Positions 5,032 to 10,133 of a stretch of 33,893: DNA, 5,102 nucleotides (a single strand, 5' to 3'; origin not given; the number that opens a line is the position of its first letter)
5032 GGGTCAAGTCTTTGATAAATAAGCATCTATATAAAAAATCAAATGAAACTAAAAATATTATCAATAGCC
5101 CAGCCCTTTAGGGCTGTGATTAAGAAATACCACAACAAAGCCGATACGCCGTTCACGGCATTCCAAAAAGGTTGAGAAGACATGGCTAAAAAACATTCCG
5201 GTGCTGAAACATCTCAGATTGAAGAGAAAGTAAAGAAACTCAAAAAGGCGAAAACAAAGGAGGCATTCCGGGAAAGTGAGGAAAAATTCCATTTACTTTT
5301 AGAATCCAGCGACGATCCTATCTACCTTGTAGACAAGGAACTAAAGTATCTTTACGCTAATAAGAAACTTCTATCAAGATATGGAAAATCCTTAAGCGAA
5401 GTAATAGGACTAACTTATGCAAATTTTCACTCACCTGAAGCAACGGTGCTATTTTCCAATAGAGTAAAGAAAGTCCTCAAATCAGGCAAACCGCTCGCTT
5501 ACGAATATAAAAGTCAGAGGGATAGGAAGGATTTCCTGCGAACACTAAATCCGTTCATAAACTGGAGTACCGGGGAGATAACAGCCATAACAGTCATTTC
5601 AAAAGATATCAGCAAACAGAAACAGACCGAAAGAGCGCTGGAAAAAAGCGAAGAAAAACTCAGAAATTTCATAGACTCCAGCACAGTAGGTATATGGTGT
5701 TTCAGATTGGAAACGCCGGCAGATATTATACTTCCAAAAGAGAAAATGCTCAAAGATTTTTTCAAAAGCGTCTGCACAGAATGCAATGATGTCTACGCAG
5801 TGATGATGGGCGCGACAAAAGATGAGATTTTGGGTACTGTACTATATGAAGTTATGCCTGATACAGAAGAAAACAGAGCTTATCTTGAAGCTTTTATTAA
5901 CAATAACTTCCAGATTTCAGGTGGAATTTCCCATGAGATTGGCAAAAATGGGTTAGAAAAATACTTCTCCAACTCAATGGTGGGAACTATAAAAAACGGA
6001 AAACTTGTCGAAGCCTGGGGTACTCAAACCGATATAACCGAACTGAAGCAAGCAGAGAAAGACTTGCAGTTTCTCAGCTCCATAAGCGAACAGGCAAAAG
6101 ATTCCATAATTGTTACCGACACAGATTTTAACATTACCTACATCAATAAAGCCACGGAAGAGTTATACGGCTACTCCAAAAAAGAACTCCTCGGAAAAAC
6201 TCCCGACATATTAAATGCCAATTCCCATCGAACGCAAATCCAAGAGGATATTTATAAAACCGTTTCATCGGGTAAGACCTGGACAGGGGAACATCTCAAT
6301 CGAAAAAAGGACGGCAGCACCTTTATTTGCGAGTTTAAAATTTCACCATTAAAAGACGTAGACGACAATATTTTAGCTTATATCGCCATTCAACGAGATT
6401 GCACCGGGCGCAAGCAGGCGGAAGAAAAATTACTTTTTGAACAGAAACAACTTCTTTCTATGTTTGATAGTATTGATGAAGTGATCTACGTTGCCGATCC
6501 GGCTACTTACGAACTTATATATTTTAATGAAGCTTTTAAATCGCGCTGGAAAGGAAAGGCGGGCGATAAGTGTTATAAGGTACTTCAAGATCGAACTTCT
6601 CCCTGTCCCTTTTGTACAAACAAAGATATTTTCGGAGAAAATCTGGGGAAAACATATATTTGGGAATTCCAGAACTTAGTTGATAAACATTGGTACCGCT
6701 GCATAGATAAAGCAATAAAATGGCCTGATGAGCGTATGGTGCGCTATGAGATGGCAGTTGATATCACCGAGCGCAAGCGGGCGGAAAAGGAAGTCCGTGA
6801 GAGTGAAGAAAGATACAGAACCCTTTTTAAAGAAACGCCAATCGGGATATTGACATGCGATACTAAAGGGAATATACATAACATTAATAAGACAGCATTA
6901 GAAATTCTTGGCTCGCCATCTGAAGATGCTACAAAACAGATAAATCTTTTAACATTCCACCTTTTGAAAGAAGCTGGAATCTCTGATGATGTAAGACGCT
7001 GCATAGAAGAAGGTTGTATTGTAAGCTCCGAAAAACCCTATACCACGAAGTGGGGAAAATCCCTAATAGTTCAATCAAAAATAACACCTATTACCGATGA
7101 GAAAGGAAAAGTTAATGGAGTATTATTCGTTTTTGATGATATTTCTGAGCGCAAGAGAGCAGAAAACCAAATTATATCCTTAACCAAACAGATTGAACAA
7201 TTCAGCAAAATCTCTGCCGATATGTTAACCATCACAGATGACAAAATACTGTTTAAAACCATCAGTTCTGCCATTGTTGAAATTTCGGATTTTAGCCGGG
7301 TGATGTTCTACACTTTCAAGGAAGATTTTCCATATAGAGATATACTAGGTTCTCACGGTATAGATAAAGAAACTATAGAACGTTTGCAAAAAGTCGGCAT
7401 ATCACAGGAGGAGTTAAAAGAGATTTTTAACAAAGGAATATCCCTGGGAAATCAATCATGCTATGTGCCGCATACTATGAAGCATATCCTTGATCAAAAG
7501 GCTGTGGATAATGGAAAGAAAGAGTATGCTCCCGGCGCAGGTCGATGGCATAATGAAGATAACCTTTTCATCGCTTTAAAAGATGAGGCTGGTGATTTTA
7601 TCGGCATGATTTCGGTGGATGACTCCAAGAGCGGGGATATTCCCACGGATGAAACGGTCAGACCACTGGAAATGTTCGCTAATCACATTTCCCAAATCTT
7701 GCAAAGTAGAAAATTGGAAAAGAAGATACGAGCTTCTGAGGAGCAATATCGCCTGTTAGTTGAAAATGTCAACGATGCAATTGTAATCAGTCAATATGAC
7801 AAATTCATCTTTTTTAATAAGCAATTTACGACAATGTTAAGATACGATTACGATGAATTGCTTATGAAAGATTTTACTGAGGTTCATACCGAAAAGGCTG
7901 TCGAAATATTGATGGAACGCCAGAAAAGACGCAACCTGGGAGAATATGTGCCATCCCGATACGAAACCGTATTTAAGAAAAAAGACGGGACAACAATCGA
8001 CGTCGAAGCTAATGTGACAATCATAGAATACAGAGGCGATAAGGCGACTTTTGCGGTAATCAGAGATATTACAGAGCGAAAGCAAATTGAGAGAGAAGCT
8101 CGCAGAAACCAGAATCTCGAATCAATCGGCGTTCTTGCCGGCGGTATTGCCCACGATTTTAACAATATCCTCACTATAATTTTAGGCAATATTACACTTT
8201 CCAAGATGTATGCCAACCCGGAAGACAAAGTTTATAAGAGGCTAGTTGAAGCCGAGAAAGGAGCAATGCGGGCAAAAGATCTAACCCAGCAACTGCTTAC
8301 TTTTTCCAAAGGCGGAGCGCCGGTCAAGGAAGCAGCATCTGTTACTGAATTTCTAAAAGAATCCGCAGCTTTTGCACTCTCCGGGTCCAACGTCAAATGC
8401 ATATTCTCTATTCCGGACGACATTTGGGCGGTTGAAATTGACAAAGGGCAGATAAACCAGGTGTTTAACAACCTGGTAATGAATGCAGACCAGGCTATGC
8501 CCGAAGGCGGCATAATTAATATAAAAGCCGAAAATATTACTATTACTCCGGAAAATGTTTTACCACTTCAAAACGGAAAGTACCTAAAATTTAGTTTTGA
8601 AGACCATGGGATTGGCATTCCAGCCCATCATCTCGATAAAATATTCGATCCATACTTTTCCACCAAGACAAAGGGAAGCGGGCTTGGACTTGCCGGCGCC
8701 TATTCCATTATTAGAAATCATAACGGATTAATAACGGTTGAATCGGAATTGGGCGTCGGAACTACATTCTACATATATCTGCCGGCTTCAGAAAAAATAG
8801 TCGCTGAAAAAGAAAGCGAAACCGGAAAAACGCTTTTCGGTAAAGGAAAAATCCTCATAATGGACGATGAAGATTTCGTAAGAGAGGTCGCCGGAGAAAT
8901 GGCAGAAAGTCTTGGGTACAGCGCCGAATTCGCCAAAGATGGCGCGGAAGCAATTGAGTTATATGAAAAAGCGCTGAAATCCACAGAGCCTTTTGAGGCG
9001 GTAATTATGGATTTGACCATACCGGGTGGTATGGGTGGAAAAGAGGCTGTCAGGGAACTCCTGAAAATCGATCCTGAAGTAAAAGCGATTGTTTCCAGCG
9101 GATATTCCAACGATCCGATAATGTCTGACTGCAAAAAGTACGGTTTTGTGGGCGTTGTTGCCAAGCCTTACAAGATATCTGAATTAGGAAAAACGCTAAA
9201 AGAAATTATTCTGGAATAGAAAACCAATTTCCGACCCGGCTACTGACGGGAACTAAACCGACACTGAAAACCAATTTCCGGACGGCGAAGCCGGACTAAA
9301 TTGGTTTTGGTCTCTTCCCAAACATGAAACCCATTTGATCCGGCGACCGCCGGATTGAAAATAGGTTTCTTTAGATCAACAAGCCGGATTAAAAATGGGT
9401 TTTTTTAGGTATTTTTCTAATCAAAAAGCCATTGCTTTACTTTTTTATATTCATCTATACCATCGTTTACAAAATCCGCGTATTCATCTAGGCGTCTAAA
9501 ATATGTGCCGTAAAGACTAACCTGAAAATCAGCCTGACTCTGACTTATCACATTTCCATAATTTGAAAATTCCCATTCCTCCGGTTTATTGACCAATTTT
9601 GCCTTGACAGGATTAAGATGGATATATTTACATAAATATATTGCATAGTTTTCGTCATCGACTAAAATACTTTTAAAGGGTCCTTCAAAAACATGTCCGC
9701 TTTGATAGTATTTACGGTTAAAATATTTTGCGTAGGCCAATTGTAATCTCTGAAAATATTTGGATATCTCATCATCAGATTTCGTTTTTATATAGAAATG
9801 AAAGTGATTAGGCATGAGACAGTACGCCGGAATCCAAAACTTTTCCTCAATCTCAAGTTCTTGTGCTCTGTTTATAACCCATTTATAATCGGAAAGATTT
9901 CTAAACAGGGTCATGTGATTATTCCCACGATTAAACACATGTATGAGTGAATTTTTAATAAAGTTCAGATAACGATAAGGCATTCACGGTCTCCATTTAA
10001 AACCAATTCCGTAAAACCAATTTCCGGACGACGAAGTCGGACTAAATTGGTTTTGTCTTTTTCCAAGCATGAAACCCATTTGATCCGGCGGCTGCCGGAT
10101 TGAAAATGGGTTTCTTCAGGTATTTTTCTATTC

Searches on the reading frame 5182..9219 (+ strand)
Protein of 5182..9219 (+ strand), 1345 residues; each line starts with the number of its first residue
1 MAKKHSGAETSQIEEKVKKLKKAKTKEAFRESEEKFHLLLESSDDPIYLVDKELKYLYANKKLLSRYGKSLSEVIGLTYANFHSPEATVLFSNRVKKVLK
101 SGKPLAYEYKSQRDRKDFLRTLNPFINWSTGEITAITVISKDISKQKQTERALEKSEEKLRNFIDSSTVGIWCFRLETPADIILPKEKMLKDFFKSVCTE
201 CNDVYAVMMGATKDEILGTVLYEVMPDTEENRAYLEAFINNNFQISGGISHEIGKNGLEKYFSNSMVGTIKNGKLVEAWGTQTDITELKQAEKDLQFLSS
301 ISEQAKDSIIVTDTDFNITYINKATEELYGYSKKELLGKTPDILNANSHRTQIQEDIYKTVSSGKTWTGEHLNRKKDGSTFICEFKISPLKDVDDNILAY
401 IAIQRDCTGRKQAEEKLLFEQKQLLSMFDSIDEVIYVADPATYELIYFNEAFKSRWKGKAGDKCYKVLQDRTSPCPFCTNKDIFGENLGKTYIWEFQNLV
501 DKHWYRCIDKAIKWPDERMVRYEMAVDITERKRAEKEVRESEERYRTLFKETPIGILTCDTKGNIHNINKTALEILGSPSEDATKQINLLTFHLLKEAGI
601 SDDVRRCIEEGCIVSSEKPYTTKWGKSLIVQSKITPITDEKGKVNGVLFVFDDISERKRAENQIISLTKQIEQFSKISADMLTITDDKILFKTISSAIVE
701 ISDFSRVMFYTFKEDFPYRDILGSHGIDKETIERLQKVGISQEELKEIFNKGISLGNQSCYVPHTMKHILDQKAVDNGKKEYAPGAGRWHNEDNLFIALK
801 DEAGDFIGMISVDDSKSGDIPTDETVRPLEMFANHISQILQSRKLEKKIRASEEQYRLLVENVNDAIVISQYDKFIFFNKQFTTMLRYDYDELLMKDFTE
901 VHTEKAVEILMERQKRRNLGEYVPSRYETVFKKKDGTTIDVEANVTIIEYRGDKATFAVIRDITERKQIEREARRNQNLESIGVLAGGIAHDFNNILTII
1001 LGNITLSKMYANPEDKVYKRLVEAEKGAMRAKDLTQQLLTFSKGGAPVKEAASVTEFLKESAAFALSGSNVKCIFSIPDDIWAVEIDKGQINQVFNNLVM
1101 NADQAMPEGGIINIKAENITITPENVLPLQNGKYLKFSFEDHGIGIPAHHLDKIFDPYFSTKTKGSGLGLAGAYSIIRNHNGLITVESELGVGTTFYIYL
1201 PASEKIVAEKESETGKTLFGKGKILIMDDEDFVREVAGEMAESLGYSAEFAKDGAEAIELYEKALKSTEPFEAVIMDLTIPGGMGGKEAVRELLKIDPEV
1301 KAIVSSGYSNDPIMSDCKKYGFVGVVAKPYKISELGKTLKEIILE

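Call 36: search_protein_families(library=pfam, proteins=[window:5182-9219:+], max_evalue=0.001)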
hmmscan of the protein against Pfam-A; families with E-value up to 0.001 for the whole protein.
window:5182-9219:+ (1345 aa): 12 families
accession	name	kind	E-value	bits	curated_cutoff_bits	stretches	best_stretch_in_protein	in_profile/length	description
PF13426.13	PAS_9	-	1.3e-52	176.8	27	3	307-408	2-102/103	PAS domain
PF08448.16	PAS_4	-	6.6e-47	158.7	23.1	3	303-411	2-109/110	PAS fold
PF00989.32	PAS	-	1.3e-39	135.2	22.6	3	297-406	2-112/113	PAS fold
PF13188.13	PAS_8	-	2.9e-35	119.4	21.8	4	543-583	1-43/65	PAS domain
PF02518.31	HATPase_c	-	1.6e-21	77.2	26.4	1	1087-1203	2-110/111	Histidine kinase-, DNA gyrase B-, and HSP90-like ATPase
PF08447.18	PAS_3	-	6.5e-19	68.4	25.6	1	319-402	2-87/89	PAS fold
PF00072.30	Response_reg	-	4.4e-16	59.5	30.2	1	1224-1339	1-110/111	Response regulator receiver domain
PF12860.13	PAS_7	-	6.3e-08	33.2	27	0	861-970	2-114/115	PAS fold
PF13596.12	PAS_10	-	1.4e-07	32.5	22.1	0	548-654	4-105/106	PAS domain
PF00512.31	HisKA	-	2.1e-05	24.9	26.9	1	985-1045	5-64/66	His Kinase A (phospho-acceptor) domain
PF18095.7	PAS_12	-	0.00017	21.6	22.6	0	860-949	53-139/153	UPF0242 C-terminal PAS-like domain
PF24820.1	Diguanyl_cycl_sensor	-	0.00018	21.9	28.1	0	306-343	6-43/109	Diguanylate cyclase-like sensor domain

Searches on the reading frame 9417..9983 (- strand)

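Call 5: search_protein_families(library=pfam, proteins=[window:9417-9983:-], max_evalue=0.001)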
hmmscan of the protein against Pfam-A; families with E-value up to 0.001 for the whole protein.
window:9417-9983:- (188 aa): 1 family
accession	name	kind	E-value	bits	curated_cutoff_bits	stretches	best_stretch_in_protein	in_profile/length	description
PF01797.21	Y1_Tnp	-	1.5e-08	35.2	23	1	14-122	7-119/121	Transposase IS200 like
